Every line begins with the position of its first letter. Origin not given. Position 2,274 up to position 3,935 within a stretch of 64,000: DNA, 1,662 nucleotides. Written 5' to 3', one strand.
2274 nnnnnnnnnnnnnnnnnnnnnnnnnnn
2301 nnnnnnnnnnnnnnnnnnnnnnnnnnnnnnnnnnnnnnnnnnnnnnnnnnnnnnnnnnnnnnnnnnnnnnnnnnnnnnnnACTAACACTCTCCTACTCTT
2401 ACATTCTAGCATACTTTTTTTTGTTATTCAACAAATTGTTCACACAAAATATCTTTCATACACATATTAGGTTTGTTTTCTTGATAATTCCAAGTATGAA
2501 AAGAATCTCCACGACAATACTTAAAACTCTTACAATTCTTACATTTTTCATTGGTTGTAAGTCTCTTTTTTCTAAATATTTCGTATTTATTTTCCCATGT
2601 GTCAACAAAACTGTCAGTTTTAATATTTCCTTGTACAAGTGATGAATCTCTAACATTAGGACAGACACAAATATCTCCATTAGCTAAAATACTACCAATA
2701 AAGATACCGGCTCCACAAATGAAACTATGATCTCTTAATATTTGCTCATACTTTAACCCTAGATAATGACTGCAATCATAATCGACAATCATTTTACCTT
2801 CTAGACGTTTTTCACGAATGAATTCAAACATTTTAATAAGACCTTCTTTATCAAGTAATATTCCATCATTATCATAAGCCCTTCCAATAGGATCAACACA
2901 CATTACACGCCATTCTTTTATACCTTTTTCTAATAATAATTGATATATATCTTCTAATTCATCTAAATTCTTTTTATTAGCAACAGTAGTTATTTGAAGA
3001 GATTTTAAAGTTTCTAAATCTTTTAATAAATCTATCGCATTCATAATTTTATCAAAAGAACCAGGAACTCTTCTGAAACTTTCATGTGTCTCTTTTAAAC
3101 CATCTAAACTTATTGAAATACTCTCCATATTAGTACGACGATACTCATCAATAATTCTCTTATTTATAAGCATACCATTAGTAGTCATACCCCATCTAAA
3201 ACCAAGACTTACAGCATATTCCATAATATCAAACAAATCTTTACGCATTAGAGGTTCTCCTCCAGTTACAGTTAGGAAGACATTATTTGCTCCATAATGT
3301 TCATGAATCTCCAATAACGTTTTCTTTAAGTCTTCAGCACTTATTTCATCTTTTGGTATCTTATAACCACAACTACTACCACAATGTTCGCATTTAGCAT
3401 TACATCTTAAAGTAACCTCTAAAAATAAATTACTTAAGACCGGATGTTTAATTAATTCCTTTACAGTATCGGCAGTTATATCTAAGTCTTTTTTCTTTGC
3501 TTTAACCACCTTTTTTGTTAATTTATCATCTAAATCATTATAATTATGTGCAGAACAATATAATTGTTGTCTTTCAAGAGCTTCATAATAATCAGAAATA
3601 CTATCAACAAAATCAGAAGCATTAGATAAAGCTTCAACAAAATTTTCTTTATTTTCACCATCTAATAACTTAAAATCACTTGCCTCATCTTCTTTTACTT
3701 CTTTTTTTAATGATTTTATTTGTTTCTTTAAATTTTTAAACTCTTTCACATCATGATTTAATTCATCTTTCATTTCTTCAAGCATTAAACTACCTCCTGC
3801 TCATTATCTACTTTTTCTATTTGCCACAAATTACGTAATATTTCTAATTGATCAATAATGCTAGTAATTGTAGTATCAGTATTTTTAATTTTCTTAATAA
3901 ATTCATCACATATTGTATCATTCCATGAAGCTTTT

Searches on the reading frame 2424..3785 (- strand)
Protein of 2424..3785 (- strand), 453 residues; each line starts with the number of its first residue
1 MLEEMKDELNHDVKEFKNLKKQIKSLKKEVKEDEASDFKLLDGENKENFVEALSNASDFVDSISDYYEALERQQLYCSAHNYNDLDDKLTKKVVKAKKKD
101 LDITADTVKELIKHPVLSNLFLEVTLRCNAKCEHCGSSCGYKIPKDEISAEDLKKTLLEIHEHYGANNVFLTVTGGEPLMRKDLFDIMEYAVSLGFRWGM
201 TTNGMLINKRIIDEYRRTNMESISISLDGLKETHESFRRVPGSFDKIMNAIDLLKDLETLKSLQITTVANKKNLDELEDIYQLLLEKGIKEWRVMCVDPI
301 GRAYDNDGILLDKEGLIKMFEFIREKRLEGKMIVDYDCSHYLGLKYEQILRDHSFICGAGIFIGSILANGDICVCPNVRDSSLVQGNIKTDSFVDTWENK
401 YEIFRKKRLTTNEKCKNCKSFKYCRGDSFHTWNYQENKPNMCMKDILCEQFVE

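Call 3: search_protein_families(library=pfam, proteins=[window:2424-3785:-], max_evalue=1)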
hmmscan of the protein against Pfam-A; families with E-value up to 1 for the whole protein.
window:2424-3785:- (453 aa): 6 families
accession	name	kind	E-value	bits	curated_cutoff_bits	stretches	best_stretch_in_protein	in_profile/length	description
PF04055.27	Radical_SAM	-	6e-24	85.5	29.5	1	123-284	2-166/166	Radical SAM superfamily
PF13186.11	SPASM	-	9e-08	32.7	21.5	1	365-419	9-67/67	Iron-sulfur cluster-binding domain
PF13353.11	Fer4_12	-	0.013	16.2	22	1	128-229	15-115/137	4Fe-4S single cluster domain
PF08863.15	YolD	-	0.048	14.2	27.5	1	22-100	5-84/94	YolD-like protein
PF10955.13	Fin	-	0.19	12.5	23.7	1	20-80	11-72/76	Anti-sigma-F factor Fin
PF10157.14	BORCS6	-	0.19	12.3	35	1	7-30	74-97/101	BLOC-1-related complex sub-unit 6 C-terminal helix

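Call 4: search_protein_families(library=ncbifam, proteins=[window:2424-3785:-], max_evalue=1)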
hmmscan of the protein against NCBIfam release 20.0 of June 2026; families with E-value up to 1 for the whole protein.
window:2424-3785:- (453 aa): 79 families (the best 25 are shown)
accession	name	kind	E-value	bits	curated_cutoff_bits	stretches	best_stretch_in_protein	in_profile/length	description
TIGR04133.1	rSAM_w_lipo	hypoth_equivalog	4.1e-94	315.4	425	1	97-438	3-340/350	TIGR04133 family radical SAM/SPASM protein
TIGR04545.1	rSAM_ahbD_hemeb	equivalog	4.3e-43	148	500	1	122-428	4-318/339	heme b synthase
TIGR04053.2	TIGR04053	equivalog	3.2e-40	138.5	395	1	120-309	10-198/366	TIGR04053 family radical SAM/SPASM domain-containing protein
TIGR03962.1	mycofact_rSAM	equivalog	6.2e-39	134.1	265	1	120-429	14-314/339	mycofactocin radical SAM maturase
TIGR04055.1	rSAM_NirJ2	equivalog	2.2e-38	132.6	500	1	124-436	6-312/326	putative heme d1 biosynthesis radical SAM protein NirJ2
TIGR04051.1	rSAM_NirJ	equivalog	2.8e-34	118.6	515.45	2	124-303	8-182/354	heme d1 biosynthesis radical SAM protein NirJ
TIGR04103.1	rSAM_nif11_3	equivalog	4.5e-34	117.8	725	1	121-429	8-326/412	nif11-class peptide radical SAM maturase 3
NF050035.1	rSAM_WgK_link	exception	1e-33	116.9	650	2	111-336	4-222/367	radical SAM/SPASM peptide maturase WgkB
TIGR04546.1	rSAM_ahbC_deAc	equivalog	1.5e-32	112.9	650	1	121-290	42-206/390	12,18-didecarboxysiroheme deacetylase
TIGR04347.1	pseudo_SAM_Halo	equivalog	1.3e-31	110.3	525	1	121-430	41-367/390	TIGR04347 family pseudo-SAM/SPASM protein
TIGR04054.1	rSAM_NirJ1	equivalog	1.7e-31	109.2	650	1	122-290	40-203/387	putative heme d1 biosynthesis radical SAM protein NirJ1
NF045574.1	sacti_mat_StsB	exception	1.4e-28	99.9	625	1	110-410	88-374/466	StsB family radical SAM/SPASM domain sactipeptide maturase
NF047865.1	rSAM_PapB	equivalog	6.6e-27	94.6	340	1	117-431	2-319/330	PapB family radical SAM/SPASM ranthipeptide maturase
TIGR03913.1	rad_SAM_trio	equivalog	9.3e-27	93.5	591.75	1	119-432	20-339/477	GDL motif peptide-associated radical SAM/SPASM maturase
TIGR04340.1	rSAM_ACGX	hypoth_equivalog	2.5e-26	92.7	400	2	122-290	7-175/341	radical SAM/SPASM domain protein, ACGX system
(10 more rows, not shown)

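Call 7: find_homologous_proteins(query=window:2424-3785:-, max_evalue=1e-10)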
Query window:2424-3785:- (453 aa): 1064 proteins with E <= 1e-10 among 8000 candidates; the best 120 are listed.
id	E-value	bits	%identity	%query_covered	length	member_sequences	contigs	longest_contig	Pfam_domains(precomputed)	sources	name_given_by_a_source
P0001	0.0e+0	1024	99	100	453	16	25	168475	PF13186.12,PF04055.28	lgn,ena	-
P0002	7.1e-275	930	99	92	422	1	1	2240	PF13186.12,PF04055.28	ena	-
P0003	5.6e-255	864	84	100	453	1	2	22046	PF13186.12,PF04055.28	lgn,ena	-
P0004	3.1e-242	822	79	100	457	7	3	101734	PF13186.12,PF04055.28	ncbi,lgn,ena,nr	ncbi:MAG: radical SAM protein [Bacilli bacterium]|nr:radical SAM protein [Bacilli bacterium]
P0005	5.4e-238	808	78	100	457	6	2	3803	PF13186.12,PF04055.28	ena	-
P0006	2.6e-235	799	77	100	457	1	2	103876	PF13186.12,PF04055.28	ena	-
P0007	1.6e-232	790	78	99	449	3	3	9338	PF13186.12,PF04055.28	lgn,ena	-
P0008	8.9e-227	771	75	99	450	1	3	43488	PF13186.12,PF04055.28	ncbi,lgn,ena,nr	ncbi:MAG: radical SAM protein [Bacilli bacterium]|nr:radical SAM protein [Bacilli bacterium]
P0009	1.6e-224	764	74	99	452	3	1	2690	PF13186.12,PF04055.28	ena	-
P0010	1.6e-224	764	75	99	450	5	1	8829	PF13186.12,PF04055.28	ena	-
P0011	3.1e-222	756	74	99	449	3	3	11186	PF13186.12,PF04055.28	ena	-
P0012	9.8e-221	751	73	98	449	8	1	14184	PF13186.12,PF04055.28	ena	-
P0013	2.5e-219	747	73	99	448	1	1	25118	PF13186.12,PF04055.28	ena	-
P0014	9.7e-219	745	75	99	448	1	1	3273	PF13186.12,PF04055.28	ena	-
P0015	5.1e-218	742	72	99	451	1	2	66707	PF13186.12,PF04055.28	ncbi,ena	-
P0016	5.3e-218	742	74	99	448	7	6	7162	PF13186.12,PF04055.28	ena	-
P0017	6.6e-217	739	73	99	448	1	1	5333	PF13186.12,PF04055.28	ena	-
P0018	7.2e-215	732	74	97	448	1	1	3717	PF13186.12,PF04055.28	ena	-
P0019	2.9e-210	717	69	99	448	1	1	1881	PF13186.12,PF04055.28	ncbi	-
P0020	1.0e-209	715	100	72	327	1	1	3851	PF04055.28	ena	-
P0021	1.5e-209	714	70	97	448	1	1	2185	PF13186.12,PF04055.28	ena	-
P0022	3.8e-209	713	70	99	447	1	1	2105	PF13186.12,PF04055.28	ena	-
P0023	6.0e-206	703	70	97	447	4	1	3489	PF13186.12,PF04055.28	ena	-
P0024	6.3e-206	703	68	99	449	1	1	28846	PF13186.12,PF04055.28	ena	-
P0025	8.4e-206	702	70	98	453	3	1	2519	PF13186.12,PF04055.28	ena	-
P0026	1.9e-203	694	68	98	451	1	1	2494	PF13186.12,PF04055.28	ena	-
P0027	1.4e-202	691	69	99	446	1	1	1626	PF13186.12,PF04055.28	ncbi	-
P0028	3.3e-202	690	68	99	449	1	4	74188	PF13186.12,PF04055.28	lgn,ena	-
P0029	4.6e-202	690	68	99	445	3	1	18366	PF13186.12,PF04055.28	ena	-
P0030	6.7e-202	689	68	99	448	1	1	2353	PF13186.12,PF04055.28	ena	-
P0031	1.9e-201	688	68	99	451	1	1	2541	PF13186.12,PF04055.28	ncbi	-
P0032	1.2e-200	685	67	99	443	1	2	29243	PF13186.12,PF04055.28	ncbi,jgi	jgi:radical SAM protein with 4Fe4S-binding SPASM domain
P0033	4.4e-199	680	67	100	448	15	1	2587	PF13186.12,PF04055.28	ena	-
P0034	1.1e-198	679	67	99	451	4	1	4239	PF13186.12,PF04055.28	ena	-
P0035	1.9e-196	671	66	99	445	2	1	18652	PF13186.12,PF04055.28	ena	-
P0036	5.9e-192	656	67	99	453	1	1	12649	PF13186.12,PF04055.28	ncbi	-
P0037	8.4e-179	613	76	74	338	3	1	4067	PF13186.12,PF04055.28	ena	-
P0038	2.0e-177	609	73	81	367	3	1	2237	PF13186.12,PF04055.28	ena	-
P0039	2.3e-157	542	63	81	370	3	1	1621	PF13186.12,PF04055.28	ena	-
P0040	4.5e-155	535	54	98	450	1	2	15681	PF13186.12,PF04055.28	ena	-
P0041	3.0e-149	516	63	78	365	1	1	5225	PF13186.12,PF04055.28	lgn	-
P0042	5.3e-149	515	63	79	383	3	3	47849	PF13186.12,PF04055.28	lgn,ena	-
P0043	2.9e-146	506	64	81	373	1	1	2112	PF13186.12,PF04055.28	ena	-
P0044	7.4e-145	501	63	80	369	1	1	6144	PF13186.12,PF04055.28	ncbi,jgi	jgi:radical SAM protein with 4Fe4S-binding SPASM domain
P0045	1.9e-144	500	78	60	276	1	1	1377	PF13186.12,PF04055.28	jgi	-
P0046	2.5e-144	500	74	69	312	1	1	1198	PF04055.28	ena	-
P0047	4.9e-144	499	64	77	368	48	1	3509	PF13186.12,PF04055.28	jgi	-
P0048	3.6e-143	496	62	75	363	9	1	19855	PF13186.12,PF04055.28,PF13353.12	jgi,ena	-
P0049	5.3e-143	495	61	78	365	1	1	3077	PF13186.12,PF04055.28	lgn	-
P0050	7.5e-142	491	61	81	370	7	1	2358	PF22208.2,PF13186.12,PF04055.28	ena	-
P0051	3.3e-141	489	61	75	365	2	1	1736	PF13186.12,PF04055.28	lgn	-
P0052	6.8e-141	488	62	78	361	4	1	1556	PF13186.12,PF04055.28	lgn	-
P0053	1.2e-140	487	60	79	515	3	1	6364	PF13186.12,PF04055.28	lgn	-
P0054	2.2e-140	487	60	82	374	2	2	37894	PF13186.12,PF04055.28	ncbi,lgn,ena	-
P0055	2.5e-140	486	58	80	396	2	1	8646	PF13186.12,PF04055.28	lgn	-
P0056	5.8e-140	485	61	79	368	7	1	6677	PF13186.12,PF04055.28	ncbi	-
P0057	8.1e-140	485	59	77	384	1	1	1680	PF22208.2,PF13186.12,PF04055.28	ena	-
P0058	9.2e-140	484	62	79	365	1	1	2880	PF13186.12,PF04055.28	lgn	-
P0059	1.3e-139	484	61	79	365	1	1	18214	PF13186.12,PF04055.28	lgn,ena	-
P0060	3.4e-139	483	58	80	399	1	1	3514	PF13186.12,PF04055.28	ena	-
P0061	4.8e-139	482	61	78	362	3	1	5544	PF13186.12,PF04055.28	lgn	-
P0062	4.9e-139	482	61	76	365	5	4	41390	PF13186.12,PF04055.28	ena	-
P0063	6.4e-139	482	60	81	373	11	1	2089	PF13186.12,PF04055.28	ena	-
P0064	8.2e-139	481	60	76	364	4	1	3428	PF13186.12,PF04055.28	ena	-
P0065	1.0e-138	481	60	77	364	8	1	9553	PF13186.12,PF04055.28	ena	-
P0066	1.5e-138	480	61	79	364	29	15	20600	PF13186.12,PF04055.28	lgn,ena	-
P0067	1.8e-138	480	61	78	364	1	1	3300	PF13186.12,PF04055.28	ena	-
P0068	1.8e-138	480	60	78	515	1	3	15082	PF13186.12,PF04055.28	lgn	-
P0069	1.9e-138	480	59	78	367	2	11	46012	PF13186.12,PF04055.28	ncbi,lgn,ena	-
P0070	4.7e-138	479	61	79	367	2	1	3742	PF22208.2,PF13186.12,PF04055.28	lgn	-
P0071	6.3e-138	478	58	80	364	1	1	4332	PF13186.12,PF04055.28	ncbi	-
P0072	8.2e-138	478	59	79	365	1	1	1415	PF22208.2,PF13186.12,PF04055.28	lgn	-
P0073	1.0e-137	478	60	80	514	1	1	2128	PF13186.12,PF04055.28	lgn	-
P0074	1.0e-137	478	60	75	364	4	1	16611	PF13186.12,PF04055.28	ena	-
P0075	1.2e-137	478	58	79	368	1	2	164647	PF13186.12,PF04055.28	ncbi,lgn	-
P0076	1.2e-137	478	57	80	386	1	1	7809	PF22208.2,PF13186.12,PF04055.28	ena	-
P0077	1.4e-137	477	60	75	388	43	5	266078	PF22208.2,PF13186.12,PF04055.28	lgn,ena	-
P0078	1.4e-137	477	57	80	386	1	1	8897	PF22208.2,PF13186.12,PF04055.28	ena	-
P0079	1.7e-137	477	58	78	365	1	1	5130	PF13186.12,PF04055.28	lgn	-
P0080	2.1e-137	477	60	79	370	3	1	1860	PF22208.2,PF13186.12,PF04055.28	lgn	-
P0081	2.2e-137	477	60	77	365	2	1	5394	PF13186.12,PF04055.28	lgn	-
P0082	2.5e-137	476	60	79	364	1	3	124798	PF13186.12,PF04055.28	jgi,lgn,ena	-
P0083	2.5e-137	476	61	78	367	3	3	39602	PF22208.2,PF13186.12,PF04055.28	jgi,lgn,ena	-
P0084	2.9e-137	476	59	80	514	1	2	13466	PF13186.12,PF04055.28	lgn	-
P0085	4.4e-137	476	59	78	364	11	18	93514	PF13186.12,PF04055.28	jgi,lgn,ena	-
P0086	5.3e-137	475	61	79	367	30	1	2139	PF22208.2,PF13186.12,PF04055.28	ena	-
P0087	5.9e-137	475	60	77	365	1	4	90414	PF13186.12,PF04055.28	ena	-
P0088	6.2e-137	475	57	80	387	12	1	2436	PF22208.2,PF13186.12,PF04055.28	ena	-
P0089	6.2e-137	475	59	78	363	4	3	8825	PF13186.12,PF04055.28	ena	-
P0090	9.2e-137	475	61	79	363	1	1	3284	PF13186.12,PF04055.28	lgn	-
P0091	9.6e-137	475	59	75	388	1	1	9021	PF22208.2,PF13186.12,PF04055.28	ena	-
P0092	1.1e-136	474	59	78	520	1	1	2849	PF13186.12,PF04055.28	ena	-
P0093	1.2e-136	474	61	79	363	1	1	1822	PF22208.2,PF13186.12,PF04055.28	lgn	-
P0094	1.3e-136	474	60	79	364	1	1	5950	PF13186.12,PF04055.28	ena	-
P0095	1.4e-136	474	61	75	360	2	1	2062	PF13186.12,PF04055.28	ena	-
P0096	1.5e-136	474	59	78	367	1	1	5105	PF13186.12,PF04055.28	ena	-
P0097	1.6e-136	474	59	75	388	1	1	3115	PF22208.2,PF13186.12,PF04055.28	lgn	-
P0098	1.9e-136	474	60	78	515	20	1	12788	PF13186.12,PF04055.28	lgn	-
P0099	2.0e-136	473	60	78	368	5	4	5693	PF13186.12,PF04055.28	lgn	-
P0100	2.1e-136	473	56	80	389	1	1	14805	PF13186.12,PF04055.28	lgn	-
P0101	2.2e-136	473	59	75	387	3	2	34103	PF13186.12,PF04055.28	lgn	-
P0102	2.4e-136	473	58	78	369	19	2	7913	PF13186.12,PF04055.28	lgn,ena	-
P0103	2.8e-136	473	58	78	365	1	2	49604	PF13186.12,PF04055.28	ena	-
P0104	3.2e-136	473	55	80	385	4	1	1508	PF22208.2,PF13186.12,PF04055.28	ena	-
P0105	4.1e-136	472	57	81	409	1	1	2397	PF13186.12,PF04055.28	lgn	-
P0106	5.1e-136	472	57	78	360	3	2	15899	PF13186.12,PF04055.28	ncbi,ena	-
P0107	1.0e-135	471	60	79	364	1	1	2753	PF13186.12,PF04055.28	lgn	-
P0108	1.1e-135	471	57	80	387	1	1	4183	PF22208.2,PF13186.12,PF04055.28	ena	-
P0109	1.5e-135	471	60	78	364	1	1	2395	PF13186.12,PF04055.28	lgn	-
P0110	2.1e-135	470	60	79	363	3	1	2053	PF13186.12,PF04055.28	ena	-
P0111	2.3e-135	470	58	79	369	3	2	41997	PF13186.12,PF04055.28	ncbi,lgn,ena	-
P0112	2.4e-135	470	59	78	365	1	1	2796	PF13186.12,PF04055.28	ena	-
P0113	3.0e-135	470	56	80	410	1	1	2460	PF13186.12,PF04055.28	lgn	-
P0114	3.3e-135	469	59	78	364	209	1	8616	PF13186.12,PF04055.28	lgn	-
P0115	4.9e-135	469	58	79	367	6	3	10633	PF13186.12,PF04055.28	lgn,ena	-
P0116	5.2e-135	469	55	80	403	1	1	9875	PF13186.12,PF04055.28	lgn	-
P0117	5.2e-135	469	58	79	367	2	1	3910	PF13186.12,PF04055.28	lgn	-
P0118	5.7e-135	469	59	75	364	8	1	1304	PF13186.12,PF04055.28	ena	-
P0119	6.6e-135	468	59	80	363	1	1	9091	PF13186.12,PF04055.28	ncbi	-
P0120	8.9e-135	468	59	78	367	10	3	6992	PF13186.12,PF04055.28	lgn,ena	-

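Call 9: find_related_loci(query=A1, collection=genome_contigs, flank=6000)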
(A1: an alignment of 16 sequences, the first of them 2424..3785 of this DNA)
Query A1 (453 aa) in genome_contigs; peptide patterns used: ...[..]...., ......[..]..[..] (x = any residue, [..] = any of these).
105 stretches matched a pattern; 89 encode a relative of the query (tblastn E <= 1e-3); the best 80 are kept; 78 distinct loci.
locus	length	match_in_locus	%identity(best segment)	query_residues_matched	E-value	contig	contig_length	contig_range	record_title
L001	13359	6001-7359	99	1-453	0e+0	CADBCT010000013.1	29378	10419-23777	MAG: uncultured Erysipelotrichaceae bacterium isolate RUG13858 genome assembly, contig: RUG13858_asm_13, whole genome sh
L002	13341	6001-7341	75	8-453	0e+0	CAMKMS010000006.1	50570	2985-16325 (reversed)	MAG: uncultured Tenericutes bacterium isolate SRR12081297_bin.29_metaWRAP_v1.3_MAG genome assembly, contig: ERZ12289777.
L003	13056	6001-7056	63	97-447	2e-144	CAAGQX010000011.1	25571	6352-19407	MAG TPA_asm: Clostridia bacterium, isolate HGM13690, WGS project CAAGQX010000000 data, contig: SRS820621_25_k75_6672, wh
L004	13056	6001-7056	63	97-447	8e-145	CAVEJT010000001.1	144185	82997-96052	Bacteroidaceae bacterium isolate H07607-L1_cleanbin_000041 genome assembly, contig: Spades_H07607-L1_contig_8, whole gen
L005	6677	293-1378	60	87-446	2e-144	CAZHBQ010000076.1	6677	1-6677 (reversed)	MAG TPA_asm: uncultured Methanobacteriaceae archaeon isolate SRP222994_co1_512 genome assembly, contig: NODE_23209_lengt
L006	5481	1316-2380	61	93-446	1e-144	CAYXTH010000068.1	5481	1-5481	MAG TPA_asm: uncultured Muribaculaceae bacterium isolate binchicken_co323_95 genome assembly, contig: NODE_17401_length_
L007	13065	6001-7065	61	93-446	3e-142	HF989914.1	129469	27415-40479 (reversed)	Acholeplasma sp. CAG:878 genomic scaffold, scf62, whole genome shotgun sequence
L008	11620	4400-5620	55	58-446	6e-142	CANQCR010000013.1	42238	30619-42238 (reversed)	MAG: uncultured Bacilli bacterium isolate Lapin-004__bin25 genome assembly, contig: Lapin-004__NODE_1028_length_42238_co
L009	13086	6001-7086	58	87-446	1e-141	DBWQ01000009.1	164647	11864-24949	MAG TPA_asm: Clostridiales bacterium UBA1234 UBA1234_contig_88039, whole genome shotgun sequence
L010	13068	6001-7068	61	92-446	1e-140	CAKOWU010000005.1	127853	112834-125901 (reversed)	MAG: uncultured Bacilli bacterium isolate REFINED_METABAT215_TOP10_CONTIGS_1500_ASSEMBLY_K77_MERGED__Hadza_MoBio_hadza-E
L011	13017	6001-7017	60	109-446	1e-139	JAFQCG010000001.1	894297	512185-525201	MAG: Bacilli bacterium isolate RGIG1688 Goat_Cecum-2__c145, whole genome shotgun sequence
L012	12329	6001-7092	56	88-450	1e-139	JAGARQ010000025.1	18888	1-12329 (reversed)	MAG: Bacilli bacterium isolate RGIG8711 Water_deer_Colon-3__c143308, whole genome shotgun sequence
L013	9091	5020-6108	59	89-450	2e-139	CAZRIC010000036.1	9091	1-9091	MAG TPA_asm: uncultured Muribaculaceae bacterium isolate SRP287540_co1_70 genome assembly, contig: NODE_8482_length_9091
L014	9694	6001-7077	58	89-446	3e-139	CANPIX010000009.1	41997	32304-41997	MAG TPA_asm: uncultured Tenericutes bacterium isolate SRR15730547_bin.25_metawrap_v1.3_MAG genome assembly, contig: NODE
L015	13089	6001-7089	58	85-446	6e-138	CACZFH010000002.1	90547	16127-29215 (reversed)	MAG: uncultured Erysipelotrichaceae bacterium isolate RUG12568 genome assembly, contig: RUG12568_asm_2, whole genome sho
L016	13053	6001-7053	59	97-446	5e-137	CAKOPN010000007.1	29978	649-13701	MAG: uncultured Bacilli bacterium isolate REFINED_METABAT215_TOP10_CONTIGS_1500_ASSEMBLY_K77_MERGED__Hadza_MoBio_C-REDO_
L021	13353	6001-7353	79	3-453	0e+0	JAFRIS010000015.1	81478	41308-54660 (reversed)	MAG: Bacilli bacterium isolate RGIG2506 Goat_Jejunum-3__c152970, whole genome shotgun sequence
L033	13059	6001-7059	57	97-447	2e-129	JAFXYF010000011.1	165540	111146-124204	MAG: Bacilli bacterium isolate RGIG6854 Sheep_Rumen-4__c1143353, whole genome shotgun sequence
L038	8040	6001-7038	51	106-449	1e-115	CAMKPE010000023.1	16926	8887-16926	MAG: uncultured Clostridium sp. isolate SRR12081297_bin.2_metaWRAP_v1.3_MAG genome assembly, contig: ERZ12289777.5419, w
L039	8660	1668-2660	53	114-442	2e-115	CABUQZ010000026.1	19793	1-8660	MAG TPA_asm: uncultured Clostridium sp. isolate MGYG-HGUT-04303 genome assembly, contig: GUT_GENOME265610_26, whole geno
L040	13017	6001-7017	50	117-453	1e-114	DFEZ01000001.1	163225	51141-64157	MAG TPA_asm: Bacillales bacterium UBA3789 UBA3789_contig_461, whole genome shotgun sequence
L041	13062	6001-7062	47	102-453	8e-111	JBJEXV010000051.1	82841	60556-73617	MAG: Candidatus Coprovivens sp. isolate PUUB64_bin.034 NODE_59_length_82841_cov_20.117737, whole genome shotgun sequence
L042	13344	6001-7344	75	6-453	0e+0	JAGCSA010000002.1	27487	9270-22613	MAG: Bacilli bacterium isolate RGIG10070 Yak_Rumen-1__c76111, whole genome shotgun sequence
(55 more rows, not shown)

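Call 30: search_solved_structures(query=window:2424-3785:-, max_evalue=0.00001)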
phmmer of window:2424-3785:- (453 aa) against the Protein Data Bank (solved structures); distinct sequences matched with E-value up to 0.00001: 9.
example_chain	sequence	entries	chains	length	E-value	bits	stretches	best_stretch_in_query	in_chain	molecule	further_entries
7vob_C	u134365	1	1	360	7.8e-16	61.1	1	120-296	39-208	Cytosylglucuronate decarboxylase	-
7voc_C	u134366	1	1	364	8e-16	61.1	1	120-296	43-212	Cytosylglucuronate decarboxylase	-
6efn_A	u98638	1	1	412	3.9e-14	55.5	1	121-328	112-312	Sporulation killing factor maturation protein SkfB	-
2fb2_A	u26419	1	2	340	1.9e-10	43.4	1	107-240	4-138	Molybdenum cofactor biosynthesis protein A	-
1tv7_A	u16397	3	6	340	2.6e-10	42.9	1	107-234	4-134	Molybdenum cofactor biosynthesis protein A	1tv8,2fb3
4k37_A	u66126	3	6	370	1.2e-09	40.7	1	115-430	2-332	Anaerobic sulfatase-maturating enzyme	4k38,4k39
4k36_A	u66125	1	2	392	1.4e-09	40.5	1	115-430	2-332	Anaerobic sulfatase-maturating enzyme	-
6c8v_A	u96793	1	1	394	2.2e-09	39.9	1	117-342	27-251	Coenzyme PQQ synthesis protein E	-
7tol_A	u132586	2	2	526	8.4e-07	31.4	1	117-233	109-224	glycerol dibiphytanyl glycerol tetraether - macrocyclic archaeol synthase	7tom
